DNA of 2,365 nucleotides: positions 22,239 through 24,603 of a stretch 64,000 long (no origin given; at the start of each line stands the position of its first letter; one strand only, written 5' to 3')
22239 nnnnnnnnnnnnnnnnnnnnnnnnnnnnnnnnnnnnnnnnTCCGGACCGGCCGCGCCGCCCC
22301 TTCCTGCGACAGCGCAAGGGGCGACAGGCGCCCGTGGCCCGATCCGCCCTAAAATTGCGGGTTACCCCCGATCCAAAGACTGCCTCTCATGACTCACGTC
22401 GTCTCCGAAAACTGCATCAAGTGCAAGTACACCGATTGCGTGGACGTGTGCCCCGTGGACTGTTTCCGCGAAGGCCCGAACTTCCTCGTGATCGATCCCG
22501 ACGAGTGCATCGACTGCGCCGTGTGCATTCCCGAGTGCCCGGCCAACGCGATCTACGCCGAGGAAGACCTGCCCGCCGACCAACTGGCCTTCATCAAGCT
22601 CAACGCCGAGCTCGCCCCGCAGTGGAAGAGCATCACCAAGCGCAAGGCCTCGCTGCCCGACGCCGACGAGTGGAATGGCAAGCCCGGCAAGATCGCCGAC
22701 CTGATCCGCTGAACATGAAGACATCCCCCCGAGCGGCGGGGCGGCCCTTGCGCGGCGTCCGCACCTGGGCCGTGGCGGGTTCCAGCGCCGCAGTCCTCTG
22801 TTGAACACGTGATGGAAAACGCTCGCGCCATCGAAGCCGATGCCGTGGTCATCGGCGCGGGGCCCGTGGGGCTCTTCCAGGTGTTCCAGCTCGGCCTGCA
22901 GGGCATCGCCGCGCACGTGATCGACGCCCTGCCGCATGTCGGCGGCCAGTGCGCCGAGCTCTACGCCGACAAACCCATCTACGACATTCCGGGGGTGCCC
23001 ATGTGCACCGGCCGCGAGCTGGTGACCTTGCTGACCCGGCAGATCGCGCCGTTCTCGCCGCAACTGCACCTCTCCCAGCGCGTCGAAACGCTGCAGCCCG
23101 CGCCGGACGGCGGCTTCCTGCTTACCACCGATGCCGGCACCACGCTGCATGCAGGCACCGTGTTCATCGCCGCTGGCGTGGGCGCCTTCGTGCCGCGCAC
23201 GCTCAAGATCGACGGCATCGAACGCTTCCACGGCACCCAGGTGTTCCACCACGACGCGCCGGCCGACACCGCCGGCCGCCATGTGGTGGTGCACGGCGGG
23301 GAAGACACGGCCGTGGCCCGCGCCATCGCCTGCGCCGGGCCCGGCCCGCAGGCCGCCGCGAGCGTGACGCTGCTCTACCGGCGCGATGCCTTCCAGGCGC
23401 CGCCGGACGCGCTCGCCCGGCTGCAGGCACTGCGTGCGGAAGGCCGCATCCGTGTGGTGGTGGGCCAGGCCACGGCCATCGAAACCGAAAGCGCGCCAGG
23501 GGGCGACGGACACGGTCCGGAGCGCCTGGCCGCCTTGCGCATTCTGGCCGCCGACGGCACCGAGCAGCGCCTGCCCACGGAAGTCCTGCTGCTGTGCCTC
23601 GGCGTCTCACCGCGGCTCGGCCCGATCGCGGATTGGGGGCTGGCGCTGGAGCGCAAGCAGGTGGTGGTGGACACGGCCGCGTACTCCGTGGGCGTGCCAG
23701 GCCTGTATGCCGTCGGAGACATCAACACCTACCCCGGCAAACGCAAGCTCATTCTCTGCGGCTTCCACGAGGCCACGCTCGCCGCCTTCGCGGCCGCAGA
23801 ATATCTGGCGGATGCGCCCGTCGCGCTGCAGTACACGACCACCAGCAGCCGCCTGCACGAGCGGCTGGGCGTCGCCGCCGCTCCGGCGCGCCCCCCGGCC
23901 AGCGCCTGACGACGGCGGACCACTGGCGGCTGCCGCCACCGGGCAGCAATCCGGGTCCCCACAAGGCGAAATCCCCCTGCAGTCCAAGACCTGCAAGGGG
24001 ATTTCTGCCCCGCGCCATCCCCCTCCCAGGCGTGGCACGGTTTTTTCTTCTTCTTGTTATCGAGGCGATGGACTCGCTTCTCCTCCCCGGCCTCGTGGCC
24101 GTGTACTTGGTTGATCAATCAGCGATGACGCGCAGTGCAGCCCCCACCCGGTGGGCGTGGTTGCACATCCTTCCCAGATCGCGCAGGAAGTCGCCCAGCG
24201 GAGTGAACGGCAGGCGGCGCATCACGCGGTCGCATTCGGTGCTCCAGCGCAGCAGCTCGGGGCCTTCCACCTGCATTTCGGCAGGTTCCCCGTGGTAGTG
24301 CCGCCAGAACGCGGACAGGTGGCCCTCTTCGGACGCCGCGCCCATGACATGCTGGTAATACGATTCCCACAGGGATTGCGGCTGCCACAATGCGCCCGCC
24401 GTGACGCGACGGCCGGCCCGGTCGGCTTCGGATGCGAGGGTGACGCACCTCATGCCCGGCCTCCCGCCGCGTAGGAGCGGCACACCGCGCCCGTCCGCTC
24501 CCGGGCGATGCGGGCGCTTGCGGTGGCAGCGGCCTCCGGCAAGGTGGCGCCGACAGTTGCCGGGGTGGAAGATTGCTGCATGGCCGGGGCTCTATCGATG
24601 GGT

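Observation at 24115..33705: YcaO modification cluster wired to Ser/Thr-kinase / FHA signalling, with no dehydrogenase, protease, exporter or immunity gene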

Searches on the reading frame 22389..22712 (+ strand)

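Call 24: search_protein_families(library=ncbifam, proteins=[window:22389-22712:+], max_evalue=0.00001)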
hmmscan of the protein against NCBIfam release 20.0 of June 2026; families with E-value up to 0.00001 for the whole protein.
window:22389-22712:+ (107 aa): 18 families
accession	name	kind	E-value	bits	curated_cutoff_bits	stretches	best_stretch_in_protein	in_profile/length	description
NF045490.1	FdxA_Protbact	equivalog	2.5e-50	169.1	135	1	1-102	1-102/104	ferredoxin FdxA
NF045480.1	FdxA_Actino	equivalog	1.5e-23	83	125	1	1-78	1-78/107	ferredoxin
NF058577.1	FdxA_fam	equivalog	1.7e-13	50.5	65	1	1-54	1-52/52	4Fe-4S ferredoxin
NF045874.1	Vhu_polyferre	exception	5.1e-10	38.6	600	1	4-65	125-184/381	F420-non-reducing hydrogenase associated-polyferredoxin VhuB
NF040864.1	HgcB_ferredoxin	equivalog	1.7e-08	34.2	99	1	5-59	12-65/93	mercury methylation ferredoxin HgcB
TIGR01944.1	rnfB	subfamily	2.8e-08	33.5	68.7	1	3-59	109-164/190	RnfABCDGE type electron transport complex subunit B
TIGR04105.1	FeFe_hydrog_B1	subfamily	2.8e-08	32.9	450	1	3-57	107-161/462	monomeric [FeFe] hydrogenase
NF011569.0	PRK14993.1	equivalog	2.9e-07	30.2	416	1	7-73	98-168/244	tetrathionate reductase subunit TtrB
NF038355.1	FDH3_beta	equivalog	3.7e-07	30.3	240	1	5-54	50-100/180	formate dehydrogenase FDH3 subunit beta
NF038196.1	ferrodoxin_EFR1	subfamily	1.4e-06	28.6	75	1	5-59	182-233/242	EFR1 family ferrodoxin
NF045763.1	PhenlGlyoxDHPadF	equivalog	2e-06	27.9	150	1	6-55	30-77/78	NADH-dependent phenylglyoxylate dehydrogenase subunit delta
NF043039.1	HgcAB_like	equivalog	2.2e-06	27.5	285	1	5-56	298-350/350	HgcAB-like fusion protein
NF045797.1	DsrO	equivalog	2.5e-06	27.1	200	1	8-56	102-151/235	sulfate reduction electron transfer complex DsrMKJOP subunit DsrO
NF005503.0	PRK07118.1-2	equivalog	2.6e-06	26.9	252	1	13-55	142-184/292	RnfABCDGE type electron transport complex subunit B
TIGR03224.1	benzo_boxA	equivalog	3.2e-06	26.3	459.2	1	6-58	9-59/411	benzoyl-CoA 2,3-epoxidase subunit BoxA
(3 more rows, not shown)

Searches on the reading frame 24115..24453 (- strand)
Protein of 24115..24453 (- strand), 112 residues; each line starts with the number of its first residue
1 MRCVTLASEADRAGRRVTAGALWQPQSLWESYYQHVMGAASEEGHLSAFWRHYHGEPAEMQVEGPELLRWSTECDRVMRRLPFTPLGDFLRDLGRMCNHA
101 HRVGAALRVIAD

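Call 4: search_protein_families(library=ncbifam, proteins=[window:24115-24453:-], max_evalue=0.01)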
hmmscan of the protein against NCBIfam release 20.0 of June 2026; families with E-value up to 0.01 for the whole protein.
window:24115-24453:- (112 aa): 0 families

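Call 5: search_protein_families(library=pfam, proteins=[window:24115-24453:-], max_evalue=0.01)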
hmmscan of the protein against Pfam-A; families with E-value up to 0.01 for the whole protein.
window:24115-24453:- (112 aa): 0 families

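Call 13: search_protein_families(library=padloc, proteins=[window:24115-24453:-], max_evalue=0.01)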
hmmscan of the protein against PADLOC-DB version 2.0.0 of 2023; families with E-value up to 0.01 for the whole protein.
window:24115-24453:- (112 aa): 0 families

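Call 74: search_solved_structures(query=A5, max_evalue=10, show_alignments=0)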
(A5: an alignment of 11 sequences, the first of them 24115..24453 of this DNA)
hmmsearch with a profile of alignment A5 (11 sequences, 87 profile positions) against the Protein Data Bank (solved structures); distinct sequences matched with E-value up to 10: 10.
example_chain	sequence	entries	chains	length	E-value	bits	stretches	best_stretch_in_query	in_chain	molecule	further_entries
8oyy_A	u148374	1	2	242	1.5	12.3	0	30-71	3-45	De novo designed soluble GPCR-like protein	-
4haw_C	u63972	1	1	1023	3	11.3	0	35-85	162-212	Exportin-1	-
9ogo_C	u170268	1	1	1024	3.2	11.3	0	35-85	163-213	Exportin-1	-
4hay_C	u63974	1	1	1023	3.8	11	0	35-85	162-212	Exportin-1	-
4hb2_C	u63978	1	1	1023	4.1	10.9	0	35-85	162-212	Exportin-1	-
4hax_C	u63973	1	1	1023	4.1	10.9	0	35-85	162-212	Exportin-1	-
4wvf_C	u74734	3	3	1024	4.1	10.9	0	35-85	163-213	Crm1p | Exportin-1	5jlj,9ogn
4hat_C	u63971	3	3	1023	4.2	10.9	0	35-85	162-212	Exportin-1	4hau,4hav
4gmx_C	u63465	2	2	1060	4.7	10.7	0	35-85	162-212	Exportin-1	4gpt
4hb0_C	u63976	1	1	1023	4.8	10.7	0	35-85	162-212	Exportin-1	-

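Call 76: find_homologous_proteins(query=window:24115-24453:-, max_evalue=0.01)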
Query window:24115-24453:- (112 aa): 4 proteins with E <= 0.01 among 7 candidates.
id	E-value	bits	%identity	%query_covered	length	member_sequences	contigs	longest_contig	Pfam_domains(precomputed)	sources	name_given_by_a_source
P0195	4.3e-72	258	100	100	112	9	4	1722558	-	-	-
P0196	7.2e-65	234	90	100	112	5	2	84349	-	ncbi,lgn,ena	-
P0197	1.4e-48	182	69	100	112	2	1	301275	-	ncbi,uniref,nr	ncbi:hypothetical protein [Paracidovorax avenae]|uniref:hypothetical protein n=1 Tax=Paracidovorax a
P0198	1.5e-47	178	68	100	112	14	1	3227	-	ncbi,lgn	-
